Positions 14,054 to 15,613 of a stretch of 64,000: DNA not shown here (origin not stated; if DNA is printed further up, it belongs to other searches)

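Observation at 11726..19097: Alg44-like PilZ-MFP and Sel1 (AlgK-like) proteins embedded in a Wzx/Wzy-dependent EPS export module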

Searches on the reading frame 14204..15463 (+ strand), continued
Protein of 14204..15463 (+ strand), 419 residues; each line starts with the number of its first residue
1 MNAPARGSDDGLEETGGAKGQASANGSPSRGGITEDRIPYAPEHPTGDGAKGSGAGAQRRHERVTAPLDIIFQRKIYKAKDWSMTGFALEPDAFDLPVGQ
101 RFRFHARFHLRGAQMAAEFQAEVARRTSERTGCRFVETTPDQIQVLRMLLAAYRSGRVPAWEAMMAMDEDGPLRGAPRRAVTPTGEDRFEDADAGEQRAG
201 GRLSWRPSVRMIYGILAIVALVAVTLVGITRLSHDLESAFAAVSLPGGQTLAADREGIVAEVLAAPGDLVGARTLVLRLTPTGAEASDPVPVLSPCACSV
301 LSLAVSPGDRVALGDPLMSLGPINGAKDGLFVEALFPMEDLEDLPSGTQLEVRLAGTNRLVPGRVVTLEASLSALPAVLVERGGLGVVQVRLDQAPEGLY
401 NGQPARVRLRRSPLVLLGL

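Call 26: find_encoding_contigs(protein=P0010, flank=10000, max_places=2)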
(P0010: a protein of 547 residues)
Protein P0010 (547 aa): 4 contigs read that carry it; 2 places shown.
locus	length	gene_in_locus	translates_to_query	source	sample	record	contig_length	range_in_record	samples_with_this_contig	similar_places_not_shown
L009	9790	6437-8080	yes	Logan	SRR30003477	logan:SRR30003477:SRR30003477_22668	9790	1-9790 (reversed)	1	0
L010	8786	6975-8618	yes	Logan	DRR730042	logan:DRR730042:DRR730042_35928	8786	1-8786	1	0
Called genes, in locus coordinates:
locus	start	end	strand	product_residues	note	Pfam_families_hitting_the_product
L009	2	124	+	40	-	?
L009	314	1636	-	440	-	PF02321:OEP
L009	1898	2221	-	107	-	PF13505:OMP_b-brl (weak)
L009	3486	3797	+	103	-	-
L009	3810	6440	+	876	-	PF13641:Glyco_tranf_2_3, PF13632:Glyco_trans_2_3, PF12708:Pect-lyase_RHGA_epim (weak)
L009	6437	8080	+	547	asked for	PF07238:PilZ (weak)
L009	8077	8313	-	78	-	-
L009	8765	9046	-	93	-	-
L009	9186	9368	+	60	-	-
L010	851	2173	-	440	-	PF02321:OEP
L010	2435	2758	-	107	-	-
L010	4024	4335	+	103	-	-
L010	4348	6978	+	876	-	PF13641:Glyco_tranf_2_3, PF13632:Glyco_trans_2_3, PF12708:Pect-lyase_RHGA_epim (weak)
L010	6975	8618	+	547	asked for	PF07238:PilZ (weak)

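Call 27: search_protein_families(library=ncbifam, proteins=[window:14204-15463:+], max_evalue=0.001)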
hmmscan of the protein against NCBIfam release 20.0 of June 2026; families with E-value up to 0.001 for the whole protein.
window:14204-15463:+ (419 aa): 1 family
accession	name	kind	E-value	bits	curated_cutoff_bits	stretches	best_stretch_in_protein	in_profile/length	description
TIGR00998.1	8a0101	subfamily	5.8e-05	22.2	390.8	1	292-372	207-289/334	EmrA/EmrK family multidrug efflux transporter periplasmic adaptor subunit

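Call 33: find_related_loci(query=A3, collection=genome_contigs, flank=10000)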
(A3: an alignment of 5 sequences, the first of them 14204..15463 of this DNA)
Query A3 (419 aa) in genome_contigs; peptide patterns used: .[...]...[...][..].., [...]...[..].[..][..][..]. (x = any residue, [..] = any of these).
101 stretches matched a pattern; 5 encode a relative of the query (tblastn E <= 1e-3); 5 distinct loci.
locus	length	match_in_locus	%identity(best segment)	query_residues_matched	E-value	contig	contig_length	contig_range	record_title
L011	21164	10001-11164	67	1-405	7e-162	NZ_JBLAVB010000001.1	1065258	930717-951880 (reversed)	Rhodospirillum sp. A1_3_36 NODE_1_length_1065258_cov_24.084345, whole genome shotgun sequence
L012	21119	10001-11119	42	51-411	3e-65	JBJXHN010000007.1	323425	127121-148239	Rhodospirillaceae bacterium Z3-40 NODE_7_length_323425_cov_26.9344, whole genome shotgun sequence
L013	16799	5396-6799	32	2-413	1e-50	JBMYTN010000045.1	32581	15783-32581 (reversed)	MAG: Rhodospirillaceae bacterium isolate ME_XS_2211_2_bin_58 ME_XS_2211_2_bin_58_46, whole genome shotgun sequence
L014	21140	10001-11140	37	58-414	1e-48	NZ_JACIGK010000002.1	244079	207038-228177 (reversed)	Roseospira visakhapatnamensis strain JA131 Ga0394287_02, whole genome shotgun sequence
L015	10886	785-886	50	58-90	1e-5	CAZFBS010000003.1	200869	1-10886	MAG TPA_asm: uncultured Rhodospirillaceae bacterium isolate SRP193661_co2_167 genome assembly, contig: NODE_29_length_20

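Call 36: find_encoding_contigs(protein=P0009, flank=10000, max_places=2)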
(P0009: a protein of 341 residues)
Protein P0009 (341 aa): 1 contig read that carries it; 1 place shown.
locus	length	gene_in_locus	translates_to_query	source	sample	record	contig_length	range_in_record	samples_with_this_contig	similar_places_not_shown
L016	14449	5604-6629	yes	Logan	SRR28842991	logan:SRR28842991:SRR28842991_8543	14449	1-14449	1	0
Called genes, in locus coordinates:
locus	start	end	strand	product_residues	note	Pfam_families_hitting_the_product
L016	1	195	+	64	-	?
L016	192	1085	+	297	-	PF01370:Epimerase, PF04321:RmlD_sub_bind, PF02719:Polysacc_synt_2 (weak), PF16363:GDP_Man_Dehyd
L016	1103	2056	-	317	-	PF00535:Glycos_transf_2, PF13641:Glyco_tranf_2_3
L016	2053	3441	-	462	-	PF00553:CBM_2, PF22612:GH113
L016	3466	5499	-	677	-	PF02706:Wzz (weak), PF13807:GNVR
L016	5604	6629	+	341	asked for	PF07238:PilZ (weak)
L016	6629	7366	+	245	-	PF03808:Glyco_tran_WecG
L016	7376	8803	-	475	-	-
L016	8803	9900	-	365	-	PF02563:Poly_export, PF22461:SLBB_2 (faint)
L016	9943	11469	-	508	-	PF12323:HTH_OrfB_IS605, PF01385:OrfB_IS605 (weak), PF07282:Cas12f1-like_TNB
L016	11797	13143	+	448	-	PF01943:Polysacc_synt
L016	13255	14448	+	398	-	?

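Call 37: find_encoding_contigs(protein=P0012, flank=10000, max_places=2)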
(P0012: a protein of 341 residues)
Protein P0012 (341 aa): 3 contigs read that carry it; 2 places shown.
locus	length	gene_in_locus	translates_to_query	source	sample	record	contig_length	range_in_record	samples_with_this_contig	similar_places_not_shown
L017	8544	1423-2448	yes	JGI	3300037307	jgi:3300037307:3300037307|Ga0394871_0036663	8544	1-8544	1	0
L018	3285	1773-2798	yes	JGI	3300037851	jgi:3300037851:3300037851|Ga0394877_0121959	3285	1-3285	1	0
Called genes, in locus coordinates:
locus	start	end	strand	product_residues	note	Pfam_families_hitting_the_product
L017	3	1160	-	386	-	?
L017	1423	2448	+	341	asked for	PF07238:PilZ (weak)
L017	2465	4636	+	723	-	-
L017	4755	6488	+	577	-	PF01979:Amidohydro_1 (faint), PF07969:Amidohydro_3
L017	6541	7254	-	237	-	PF13302:Acetyltransf_3, PF00583:Acetyltransf_1 (weak)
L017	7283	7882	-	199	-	PF01713:Smr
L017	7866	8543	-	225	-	?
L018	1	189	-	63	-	?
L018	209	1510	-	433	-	PF04932:Wzy_C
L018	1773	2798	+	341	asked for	PF07238:PilZ (weak)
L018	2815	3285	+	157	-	?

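Call 39: predict_structure(alignment_id=A2)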
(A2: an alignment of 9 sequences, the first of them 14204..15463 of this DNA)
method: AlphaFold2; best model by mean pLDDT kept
length: 419 residues; sequences in the alignment: 9
mean_pLDDT: 72.3   pTM: 0.37
mean pLDDT of the five models: 72.3, 72.3, 71.8, 67.7, 67.2
residues with pLDDT >= 90: 106; 70-90: 163; 50-70: 54; < 50: 96
segments of 3 or more residues with pLDDT < 50: 1-3, 5-27, 29-44, 46-59, 168-203
pLDDT, mean of each block of 10 residues (from residue 1): 43 37 37 38 39 40 80 92 92 87 91 84 93 92 85 69 53 39 38 39 58 83 76 78 78 91 87 92 76 87 87 87 65 91 89 85 80 75 88 77 87 53
secondary structure, 60 per line:
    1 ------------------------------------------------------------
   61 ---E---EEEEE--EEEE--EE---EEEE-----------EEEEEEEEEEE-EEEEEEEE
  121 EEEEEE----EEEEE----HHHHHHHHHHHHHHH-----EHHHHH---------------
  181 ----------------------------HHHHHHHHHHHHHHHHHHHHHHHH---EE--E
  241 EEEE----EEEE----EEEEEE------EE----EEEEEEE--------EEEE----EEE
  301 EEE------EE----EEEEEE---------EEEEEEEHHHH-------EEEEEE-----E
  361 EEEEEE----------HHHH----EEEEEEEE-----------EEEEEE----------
elements in order: E68-72 E75-78 E86-89 E101-111 E113-126 E131-135 H140-154 H161-165 H209-232 E240-244 E249-252 E257-262 E275-281 E290-293 E298-303 E316-321 E331-337 H338-341 E349-354 E360-366 H377-380 E385-392 E404-409

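Call 42: fold_search(model_id=the predicted structure, library=pdb)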
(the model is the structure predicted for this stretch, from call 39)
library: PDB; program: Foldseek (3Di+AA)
matches with E <= 10: 657; with E <= 0.001: 91
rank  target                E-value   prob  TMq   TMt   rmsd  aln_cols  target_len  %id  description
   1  4kkt_A                3.1e-08  1.00  0.27  0.38   6.4       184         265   14  Crystal Structure of BesA (P21 form) (released 2013-07-10)
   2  4kku_B                3.1e-08  1.00  0.26  0.38   6.5       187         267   13  Structure of BesA (Selenomethinone derivative - P212121) (released 2013-07-10)
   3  4kku_A                7.3e-08  1.00  0.26  0.37   6.6       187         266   12  Structure of BesA (Selenomethinone derivative - P212121) (released 2013-07-10)
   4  4kku_C                7.3e-08  1.00  0.25  0.36   6.9       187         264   12  Structure of BesA (Selenomethinone derivative - P212121) (released 2013-07-10)
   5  4kkt_C                8.9e-08  1.00  0.24  0.34   7.1       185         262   14  Crystal Structure of BesA (P21 form) (released 2013-07-10)
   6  3lnn_B                1.1e-07  1.00  0.26  0.38   7.6       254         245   13  Crystal structure of ZneB from Cupriavidus metallidurans (released 2010-06-30)
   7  4kkt_D                1.4e-07  1.00  0.26  0.38   6.5       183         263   13  Crystal Structure of BesA (P21 form) (released 2013-07-10)
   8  8zar_D                2.0e-07  1.00  0.23  0.25  13.4       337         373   14  EmrAB-TolC MFS-type tripartite multidrug efflux pump FA (released 2025-04-30)
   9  4kks                  3.9e-07  1.00  0.27  0.39   6.5       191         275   12  Crystal Structure of BesA (C2 form) (released 2013-07-10)
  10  8zar_C                4.3e-07  1.00  0.21  0.25  14.7       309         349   14  EmrAB-TolC MFS-type tripartite multidrug efflux pump FA (released 2025-04-30)
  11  1vf7_C                5.0e-07  1.00  0.23  0.36  11.2       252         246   13  Crystal structure of the membrane fusion protein, MexA of the multidrug transporter (released 2004-05-25)
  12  8zal_A                5.5e-07  1.00  0.22  0.26  14.3       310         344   14  EmrAB-TolC MFS-type tripartite multidrug efflux pump EA (released 2025-04-30)
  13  1vf7_H                5.8e-07  1.00  0.23  0.36  11.0       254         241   13  Crystal structure of the membrane fusion protein, MexA of the multidrug transporter (released 2004-05-25)
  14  4kkt_B                6.1e-07  1.00  0.25  0.37   6.8       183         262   12  Crystal Structure of BesA (P21 form) (released 2013-07-10)
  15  3fpp_B                6.1e-07  1.00  0.24  0.35   8.4       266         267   11  Crystal structure of E.coli MacA (released 2009-04-28)
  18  4xrn_C                9.2e-07  1.00  0.23  0.82   2.5       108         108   26  Pilz domain with c-di-gmp of a protein from Pseudomonas aeruginosa (released 2016-02-03)
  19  4rt0_A                1.1e-06  1.00  0.22  0.77   3.1       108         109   26  Structure of the Alg44 PilZ domain from Pseudomonas aeruginosa PAO1 in complex with c-di-GMP (released 2015-04-08)
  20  4rt1_B                1.3e-06  1.00  0.23  0.81   2.7       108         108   25  Structure of the Alg44 PilZ domain (R95A mutant) from Pseudomonas aeruginosa PAO1 in complex with c-di-GMP (released 2015-04-08)
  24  4rt1_A                2.5e-06  1.00  0.22  0.79   2.7       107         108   26  Structure of the Alg44 PilZ domain (R95A mutant) from Pseudomonas aeruginosa PAO1 in complex with c-di-GMP (released 2015-04-08)
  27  4xrn_D                3.5e-06  1.00  0.22  0.77   2.9       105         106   25  Pilz domain with c-di-gmp of a protein from Pseudomonas aeruginosa (released 2016-02-03)
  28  4rt0_B                3.6e-06  1.00  0.22  0.79   2.9       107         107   26  Structure of the Alg44 PilZ domain from Pseudomonas aeruginosa PAO1 in complex with c-di-GMP (released 2015-04-08)
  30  4rt0_C                3.8e-06  1.00  0.22  0.80   2.7       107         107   25  Structure of the Alg44 PilZ domain from Pseudomonas aeruginosa PAO1 in complex with c-di-GMP (released 2015-04-08)
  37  4xrn_B                5.7e-06  1.00  0.21  0.77   2.9       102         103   24  Pilz domain with c-di-gmp of a protein from Pseudomonas aeruginosa (released 2016-02-03)
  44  4xrn_A                1.4e-05  1.00  0.21  0.78   2.9       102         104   25  Pilz domain with c-di-gmp of a protein from Pseudomonas aeruginosa (released 2016-02-03)
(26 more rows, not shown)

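Call 44: search_protein_families(library=pfam, proteins=[L017:2465-4636:+, L017:3-1160:-, L008:8087-10144:+, L007:2704-4821:-, L016:7376-8803:-], max_evalue=0.1)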
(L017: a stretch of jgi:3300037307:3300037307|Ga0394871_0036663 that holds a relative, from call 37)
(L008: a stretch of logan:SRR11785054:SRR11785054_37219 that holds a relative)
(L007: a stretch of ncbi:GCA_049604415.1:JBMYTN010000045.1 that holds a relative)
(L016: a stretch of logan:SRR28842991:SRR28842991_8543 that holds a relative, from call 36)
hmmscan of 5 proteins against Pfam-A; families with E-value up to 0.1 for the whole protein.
L017:2465-4636:+ (723 aa): 3 families
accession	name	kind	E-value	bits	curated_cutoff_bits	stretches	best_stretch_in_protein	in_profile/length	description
PF13614.12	AAA_31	-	0.0006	20.2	27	0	549-586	6-43/177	AAA domain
PF02706.20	Wzz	-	0.00095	19.9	25.5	1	45-97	2-54/91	Chain length determinant protein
PF01656.29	CbiA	-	0.0061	17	25.4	1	553-592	7-44/125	CobQ/CobB/MinD/ParA nucleotide binding domain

L017:3-1160:- (386 aa): 1 family
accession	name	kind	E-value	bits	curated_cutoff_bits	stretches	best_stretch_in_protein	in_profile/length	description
PF04932.20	Wzy_C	-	8.9e-13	48.7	31.7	1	179-330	2-147/149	O-Antigen ligase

L008:8087-10144:+ (685 aa): 7 families
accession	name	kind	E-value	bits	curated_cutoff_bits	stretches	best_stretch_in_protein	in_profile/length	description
PF02706.20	Wzz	-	5.9e-12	46.2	25.5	1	19-107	3-89/91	Chain length determinant protein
PF13807.11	GNVR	-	1.4e-08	34.9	27.7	1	373-443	8-78/82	G-rich domain on putative tyrosine kinase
PF01656.29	CbiA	-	0.00019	21.8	25.4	1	518-551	2-35/125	CobQ/CobB/MinD/ParA nucleotide binding domain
PF06564.18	CBP_BcsQ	-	0.00049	20.1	21.3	1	525-654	12-146/234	Cellulose biosynthesis protein BcsQ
PF13614.12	AAA_31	-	0.0025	18.2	27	1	524-631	11-126/177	AAA domain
PF10609.15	ParA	-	0.039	13.8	27.1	1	516-683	5-173/246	NUBPL iron-transfer P-loop NTPase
PF09140.17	MipZ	-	0.058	13.1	20.7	0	615-650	92-126/262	ATPase MipZ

L007:2704-4821:- (705 aa): 6 families
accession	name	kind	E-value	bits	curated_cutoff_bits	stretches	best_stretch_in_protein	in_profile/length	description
PF02706.20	Wzz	-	1.3e-10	41.9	25.5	1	37-122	10-90/91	Chain length determinant protein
PF13807.11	GNVR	-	3.3e-07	30.6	27.7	1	392-462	9-79/82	G-rich domain on putative tyrosine kinase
PF01656.29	CbiA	-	0.0094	16.4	25.4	1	537-704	2-82/125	CobQ/CobB/MinD/ParA nucleotide binding domain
PF04108.17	ATG17_like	-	0.054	13.4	43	1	202-411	114-264/355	Autophagy protein ATG17-like domain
PF16740.10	SKA2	-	0.062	13.5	30.1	0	240-286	30-77/110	Spindle and kinetochore-associated protein 2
PF05209.18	MinC_N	-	0.075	13.6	27.3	0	279-317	22-62/71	Septum formation inhibitor MinC, N-terminal domain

L016:7376-8803:- (475 aa): 2 families
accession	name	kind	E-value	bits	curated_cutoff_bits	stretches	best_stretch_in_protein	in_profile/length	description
PF08238.18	Sel1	-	1.4e-16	60.7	30.7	2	110-144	2-36/36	Sel1 repeat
PF05036.18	SPOR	-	4.5e-11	43.4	21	1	394-474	2-75/76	SPOR domain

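Call 53: find_encoding_contigs(protein=P0019, flank=8000, max_places=2)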
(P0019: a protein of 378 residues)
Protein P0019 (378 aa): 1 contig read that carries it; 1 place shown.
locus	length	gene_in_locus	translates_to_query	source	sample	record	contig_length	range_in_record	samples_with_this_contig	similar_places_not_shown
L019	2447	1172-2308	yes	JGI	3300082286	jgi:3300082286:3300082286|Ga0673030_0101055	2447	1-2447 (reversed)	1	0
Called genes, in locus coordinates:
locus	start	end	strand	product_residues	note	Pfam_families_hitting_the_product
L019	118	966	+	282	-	PF03808:Glyco_tran_WecG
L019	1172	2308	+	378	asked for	PF25919:BSH_CusB (faint)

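Call 54: find_encoding_contigs(protein=P0024, flank=8000, max_places=2)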
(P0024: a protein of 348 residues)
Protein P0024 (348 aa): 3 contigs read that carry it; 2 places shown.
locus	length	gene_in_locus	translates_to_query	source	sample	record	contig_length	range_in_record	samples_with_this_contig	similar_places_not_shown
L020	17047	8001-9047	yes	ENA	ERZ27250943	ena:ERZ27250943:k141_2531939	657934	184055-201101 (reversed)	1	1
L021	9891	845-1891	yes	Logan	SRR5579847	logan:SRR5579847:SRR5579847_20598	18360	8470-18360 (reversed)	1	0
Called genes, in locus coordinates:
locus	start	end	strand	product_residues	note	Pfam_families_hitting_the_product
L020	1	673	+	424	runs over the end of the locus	PF10082:BBP2_2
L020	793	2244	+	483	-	PF00483:NTP_transferase, PF22640:ManC_GMP_beta-helix, PF01050:MannoseP_isomer, PF07883:Cupin_2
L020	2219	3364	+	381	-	PF16822:ALGX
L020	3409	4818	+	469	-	PF03062:MBOAT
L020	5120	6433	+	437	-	PF03721:UDPG_MGDP_dh_N, PF00984:UDPG_MGDP_dh, PF03720:UDPG_MGDP_dh_C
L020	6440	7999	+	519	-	PF13641:Glyco_tranf_2_3, PF13632:Glyco_trans_2_3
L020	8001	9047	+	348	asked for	PF07238:PilZ (weak)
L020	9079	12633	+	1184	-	PF05048:NosD (faint), PF13229:Beta_helix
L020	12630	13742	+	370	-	PF05426:Alginate_lyase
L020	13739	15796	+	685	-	PF08238:Sel1 (weak)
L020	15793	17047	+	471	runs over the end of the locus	PF16822:ALGX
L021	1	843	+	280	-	?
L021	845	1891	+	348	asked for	PF07238:PilZ (weak)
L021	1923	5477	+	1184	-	PF05048:NosD (faint), PF13229:Beta_helix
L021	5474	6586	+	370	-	PF05426:Alginate_lyase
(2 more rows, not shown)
